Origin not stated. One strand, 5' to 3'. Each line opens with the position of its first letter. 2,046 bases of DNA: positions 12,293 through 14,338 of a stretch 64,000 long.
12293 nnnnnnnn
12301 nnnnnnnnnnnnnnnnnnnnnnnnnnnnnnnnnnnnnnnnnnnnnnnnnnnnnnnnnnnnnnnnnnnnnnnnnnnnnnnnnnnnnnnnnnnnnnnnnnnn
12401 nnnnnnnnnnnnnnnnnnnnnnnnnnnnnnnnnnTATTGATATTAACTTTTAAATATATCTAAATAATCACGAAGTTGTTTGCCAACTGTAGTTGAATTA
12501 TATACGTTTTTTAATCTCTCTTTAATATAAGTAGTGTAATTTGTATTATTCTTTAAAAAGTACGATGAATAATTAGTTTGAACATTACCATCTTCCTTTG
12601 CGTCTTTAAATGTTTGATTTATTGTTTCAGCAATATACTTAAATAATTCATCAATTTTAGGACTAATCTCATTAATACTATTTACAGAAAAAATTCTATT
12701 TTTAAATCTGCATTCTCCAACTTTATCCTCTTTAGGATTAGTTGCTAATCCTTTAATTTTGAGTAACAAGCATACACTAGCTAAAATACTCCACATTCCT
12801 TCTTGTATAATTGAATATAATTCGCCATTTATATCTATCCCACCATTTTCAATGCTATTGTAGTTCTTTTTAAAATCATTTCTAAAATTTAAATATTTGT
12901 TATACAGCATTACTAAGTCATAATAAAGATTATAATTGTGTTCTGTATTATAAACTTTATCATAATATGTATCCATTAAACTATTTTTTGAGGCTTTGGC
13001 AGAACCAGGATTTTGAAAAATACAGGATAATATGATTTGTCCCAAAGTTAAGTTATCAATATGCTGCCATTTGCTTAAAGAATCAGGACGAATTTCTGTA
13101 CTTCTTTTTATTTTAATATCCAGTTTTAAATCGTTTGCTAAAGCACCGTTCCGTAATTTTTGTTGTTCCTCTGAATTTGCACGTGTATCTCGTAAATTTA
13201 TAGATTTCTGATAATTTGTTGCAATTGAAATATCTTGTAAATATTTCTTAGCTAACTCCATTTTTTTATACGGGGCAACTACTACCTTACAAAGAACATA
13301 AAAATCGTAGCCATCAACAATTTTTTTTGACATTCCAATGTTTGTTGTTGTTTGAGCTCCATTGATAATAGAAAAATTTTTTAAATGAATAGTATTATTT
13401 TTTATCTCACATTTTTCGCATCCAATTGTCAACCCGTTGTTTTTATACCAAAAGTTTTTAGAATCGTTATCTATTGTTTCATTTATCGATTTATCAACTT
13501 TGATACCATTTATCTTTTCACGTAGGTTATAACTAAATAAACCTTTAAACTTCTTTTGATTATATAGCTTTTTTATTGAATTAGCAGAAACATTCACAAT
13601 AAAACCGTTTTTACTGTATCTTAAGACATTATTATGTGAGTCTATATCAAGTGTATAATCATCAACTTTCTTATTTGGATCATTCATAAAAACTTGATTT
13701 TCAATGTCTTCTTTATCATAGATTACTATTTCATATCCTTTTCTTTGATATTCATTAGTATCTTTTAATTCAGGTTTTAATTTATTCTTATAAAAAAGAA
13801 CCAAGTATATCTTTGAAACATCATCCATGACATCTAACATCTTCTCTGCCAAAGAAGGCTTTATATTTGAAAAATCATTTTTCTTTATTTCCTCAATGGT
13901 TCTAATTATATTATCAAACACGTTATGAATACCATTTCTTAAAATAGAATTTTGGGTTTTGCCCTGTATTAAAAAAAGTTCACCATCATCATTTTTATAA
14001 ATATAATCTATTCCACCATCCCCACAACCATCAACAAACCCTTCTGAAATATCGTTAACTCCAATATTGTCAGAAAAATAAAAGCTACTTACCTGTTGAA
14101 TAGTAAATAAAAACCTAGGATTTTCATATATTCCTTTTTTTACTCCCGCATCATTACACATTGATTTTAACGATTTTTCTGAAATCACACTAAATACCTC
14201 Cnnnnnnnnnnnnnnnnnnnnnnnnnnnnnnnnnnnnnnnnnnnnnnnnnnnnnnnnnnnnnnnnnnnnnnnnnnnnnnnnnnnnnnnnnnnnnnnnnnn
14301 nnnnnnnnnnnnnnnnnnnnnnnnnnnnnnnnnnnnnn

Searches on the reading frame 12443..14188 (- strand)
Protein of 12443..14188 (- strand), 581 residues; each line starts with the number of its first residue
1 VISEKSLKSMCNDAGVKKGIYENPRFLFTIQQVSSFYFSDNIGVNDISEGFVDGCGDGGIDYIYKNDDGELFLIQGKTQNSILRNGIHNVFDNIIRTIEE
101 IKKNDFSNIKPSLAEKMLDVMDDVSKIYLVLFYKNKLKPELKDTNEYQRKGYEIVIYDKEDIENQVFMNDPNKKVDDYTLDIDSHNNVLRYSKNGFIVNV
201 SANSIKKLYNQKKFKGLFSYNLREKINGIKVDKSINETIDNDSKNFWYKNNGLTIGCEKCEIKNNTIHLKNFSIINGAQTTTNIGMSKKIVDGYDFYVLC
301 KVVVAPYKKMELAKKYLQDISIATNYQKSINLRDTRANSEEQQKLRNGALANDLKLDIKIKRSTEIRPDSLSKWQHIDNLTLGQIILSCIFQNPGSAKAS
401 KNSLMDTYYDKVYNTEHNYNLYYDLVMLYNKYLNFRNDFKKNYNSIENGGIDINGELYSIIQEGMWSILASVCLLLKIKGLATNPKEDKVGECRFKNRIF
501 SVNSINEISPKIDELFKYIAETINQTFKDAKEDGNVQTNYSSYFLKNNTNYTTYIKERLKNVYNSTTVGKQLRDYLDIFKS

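Call 3: search_protein_families(library=pfam, proteins=[window:12443-14188:-], max_evalue=0.01)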
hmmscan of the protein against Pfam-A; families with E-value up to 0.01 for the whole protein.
window:12443-14188:- (581 aa): 1 family
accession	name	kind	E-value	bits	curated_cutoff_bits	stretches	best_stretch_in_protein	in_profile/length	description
PF10592.14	AIPR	-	5.9e-22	79.2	25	1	220-528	3-305/308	AIPR protein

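Call 4: search_protein_families(library=padloc, proteins=[window:12443-14188:-], max_evalue=0.01)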
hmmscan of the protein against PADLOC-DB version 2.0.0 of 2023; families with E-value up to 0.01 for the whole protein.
window:12443-14188:- (581 aa): 1 family
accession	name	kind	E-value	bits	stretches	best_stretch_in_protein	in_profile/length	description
PDLC02357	AbiU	-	1.1e-30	105.3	1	28-536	28-530/537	AbiU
